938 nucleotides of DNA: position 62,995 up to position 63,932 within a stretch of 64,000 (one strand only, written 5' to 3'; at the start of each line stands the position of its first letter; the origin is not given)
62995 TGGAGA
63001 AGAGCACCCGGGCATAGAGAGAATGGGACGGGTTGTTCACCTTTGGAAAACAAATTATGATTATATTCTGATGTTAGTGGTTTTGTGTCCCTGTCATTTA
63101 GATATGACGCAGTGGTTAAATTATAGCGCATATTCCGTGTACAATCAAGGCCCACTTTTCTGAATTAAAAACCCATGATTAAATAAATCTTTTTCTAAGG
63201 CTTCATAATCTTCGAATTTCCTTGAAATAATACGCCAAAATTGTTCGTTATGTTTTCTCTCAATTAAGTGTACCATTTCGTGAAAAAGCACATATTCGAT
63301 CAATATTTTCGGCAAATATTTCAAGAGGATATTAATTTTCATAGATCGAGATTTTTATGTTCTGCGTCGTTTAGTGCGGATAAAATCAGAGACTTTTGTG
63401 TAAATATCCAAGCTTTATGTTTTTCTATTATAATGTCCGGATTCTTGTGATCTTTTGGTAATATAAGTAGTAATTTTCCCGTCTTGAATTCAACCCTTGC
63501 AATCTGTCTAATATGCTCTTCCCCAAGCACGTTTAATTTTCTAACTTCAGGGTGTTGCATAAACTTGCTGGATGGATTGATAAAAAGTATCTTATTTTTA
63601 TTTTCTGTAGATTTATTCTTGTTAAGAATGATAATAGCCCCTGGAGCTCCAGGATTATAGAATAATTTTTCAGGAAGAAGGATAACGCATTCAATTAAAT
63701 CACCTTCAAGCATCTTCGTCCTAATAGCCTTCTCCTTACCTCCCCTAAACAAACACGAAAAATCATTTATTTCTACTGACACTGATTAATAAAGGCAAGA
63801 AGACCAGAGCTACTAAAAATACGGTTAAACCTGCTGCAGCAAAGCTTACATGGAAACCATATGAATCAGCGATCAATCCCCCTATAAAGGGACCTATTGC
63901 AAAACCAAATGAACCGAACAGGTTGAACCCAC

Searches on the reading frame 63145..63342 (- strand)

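Call 48: search_protein_families(library=pfam, proteins=[window:63145-63342:-], max_evalue=0.001)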
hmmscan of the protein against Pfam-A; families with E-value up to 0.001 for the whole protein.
window:63145-63342:- (65 aa): 2 families
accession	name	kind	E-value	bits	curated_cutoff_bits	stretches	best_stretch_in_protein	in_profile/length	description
PF01863.23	YgjP-like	-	4e-13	50.3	26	1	3-54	154-205/207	YgjP-like, metallopeptidase domain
PF08325.16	WLM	-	6.2e-05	23.6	26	1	8-53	76-121/190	WLM domain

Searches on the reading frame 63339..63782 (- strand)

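Call 48: search_protein_families(library=pfam, proteins=[window:63339-63782:-], max_evalue=0.001)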
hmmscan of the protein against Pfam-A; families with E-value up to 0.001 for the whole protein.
window:63339-63782:- (147 aa): 1 family
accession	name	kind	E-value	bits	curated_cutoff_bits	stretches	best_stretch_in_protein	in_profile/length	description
PF02384.22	N6_Mtase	-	3.6e-23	82.8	20.4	1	9-97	186-271/311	N-6 DNA Methylase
